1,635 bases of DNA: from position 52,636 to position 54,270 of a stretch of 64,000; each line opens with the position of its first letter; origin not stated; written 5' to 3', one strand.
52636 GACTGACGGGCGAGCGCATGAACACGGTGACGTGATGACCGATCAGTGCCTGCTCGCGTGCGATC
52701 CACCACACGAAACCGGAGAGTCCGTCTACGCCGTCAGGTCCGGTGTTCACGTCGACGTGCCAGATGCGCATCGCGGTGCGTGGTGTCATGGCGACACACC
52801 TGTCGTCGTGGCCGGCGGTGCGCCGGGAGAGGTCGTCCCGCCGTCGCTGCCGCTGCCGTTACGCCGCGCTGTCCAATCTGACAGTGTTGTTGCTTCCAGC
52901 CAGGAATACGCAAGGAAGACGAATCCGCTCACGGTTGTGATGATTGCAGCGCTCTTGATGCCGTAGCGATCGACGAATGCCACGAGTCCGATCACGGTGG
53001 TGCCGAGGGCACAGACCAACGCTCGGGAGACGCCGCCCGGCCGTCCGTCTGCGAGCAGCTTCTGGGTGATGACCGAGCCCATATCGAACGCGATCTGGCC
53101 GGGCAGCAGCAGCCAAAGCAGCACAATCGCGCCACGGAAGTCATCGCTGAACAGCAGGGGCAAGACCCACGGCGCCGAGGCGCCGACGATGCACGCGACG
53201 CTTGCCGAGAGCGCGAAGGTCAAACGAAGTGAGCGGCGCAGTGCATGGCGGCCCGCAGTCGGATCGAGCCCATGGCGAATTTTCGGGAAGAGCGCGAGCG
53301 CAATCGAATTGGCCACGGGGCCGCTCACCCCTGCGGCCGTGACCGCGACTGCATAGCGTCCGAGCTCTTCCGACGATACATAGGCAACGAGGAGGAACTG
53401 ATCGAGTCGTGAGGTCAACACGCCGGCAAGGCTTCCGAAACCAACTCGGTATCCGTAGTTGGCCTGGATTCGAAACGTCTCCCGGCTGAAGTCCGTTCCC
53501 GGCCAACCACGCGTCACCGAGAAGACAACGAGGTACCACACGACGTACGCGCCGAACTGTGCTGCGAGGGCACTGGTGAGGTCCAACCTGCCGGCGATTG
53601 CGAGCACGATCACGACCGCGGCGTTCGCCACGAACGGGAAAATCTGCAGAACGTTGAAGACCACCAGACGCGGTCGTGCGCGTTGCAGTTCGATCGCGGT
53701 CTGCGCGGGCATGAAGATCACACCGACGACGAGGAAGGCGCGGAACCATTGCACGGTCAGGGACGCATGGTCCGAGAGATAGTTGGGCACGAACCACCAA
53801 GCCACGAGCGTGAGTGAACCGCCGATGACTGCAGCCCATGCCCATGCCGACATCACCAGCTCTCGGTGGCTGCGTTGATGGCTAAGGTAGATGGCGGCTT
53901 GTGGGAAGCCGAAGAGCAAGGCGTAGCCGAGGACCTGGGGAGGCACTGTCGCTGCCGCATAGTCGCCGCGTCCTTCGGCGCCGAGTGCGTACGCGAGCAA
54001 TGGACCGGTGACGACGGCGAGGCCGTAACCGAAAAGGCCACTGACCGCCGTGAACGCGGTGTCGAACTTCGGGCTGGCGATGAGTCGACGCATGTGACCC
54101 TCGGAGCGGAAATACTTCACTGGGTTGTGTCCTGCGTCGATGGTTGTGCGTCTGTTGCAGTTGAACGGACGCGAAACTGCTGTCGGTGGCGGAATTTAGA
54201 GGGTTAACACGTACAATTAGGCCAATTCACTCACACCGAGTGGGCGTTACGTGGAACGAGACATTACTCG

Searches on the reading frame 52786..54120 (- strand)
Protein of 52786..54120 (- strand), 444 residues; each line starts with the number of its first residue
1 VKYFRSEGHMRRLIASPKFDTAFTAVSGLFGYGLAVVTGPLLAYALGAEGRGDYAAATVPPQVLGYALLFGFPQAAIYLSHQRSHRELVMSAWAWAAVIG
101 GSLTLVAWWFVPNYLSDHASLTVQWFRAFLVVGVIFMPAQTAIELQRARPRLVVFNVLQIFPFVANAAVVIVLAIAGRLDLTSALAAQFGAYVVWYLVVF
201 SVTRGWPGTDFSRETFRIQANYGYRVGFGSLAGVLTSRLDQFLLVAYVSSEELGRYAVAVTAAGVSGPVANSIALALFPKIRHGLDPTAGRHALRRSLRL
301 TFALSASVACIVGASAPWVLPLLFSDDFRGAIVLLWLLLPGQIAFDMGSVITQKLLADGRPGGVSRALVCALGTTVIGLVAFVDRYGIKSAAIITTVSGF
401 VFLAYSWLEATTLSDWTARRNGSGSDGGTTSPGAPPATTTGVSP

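Call 31: search_protein_families(library=pfam, proteins=[window:52786-54120:-], max_evalue=0.001)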
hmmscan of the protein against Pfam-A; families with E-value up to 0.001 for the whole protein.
window:52786-54120:- (444 aa): 2 families
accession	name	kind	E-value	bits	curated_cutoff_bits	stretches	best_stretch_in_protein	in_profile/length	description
PF01943.22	Polysacc_synt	-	1.8e-16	60.8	28.2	1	21-281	5-270/274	Polysaccharide biosynthesis protein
PF13440.11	Polysacc_synt_3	-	3.7e-08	33.4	23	1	52-330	12-290/293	Polysaccharide biosynthesis protein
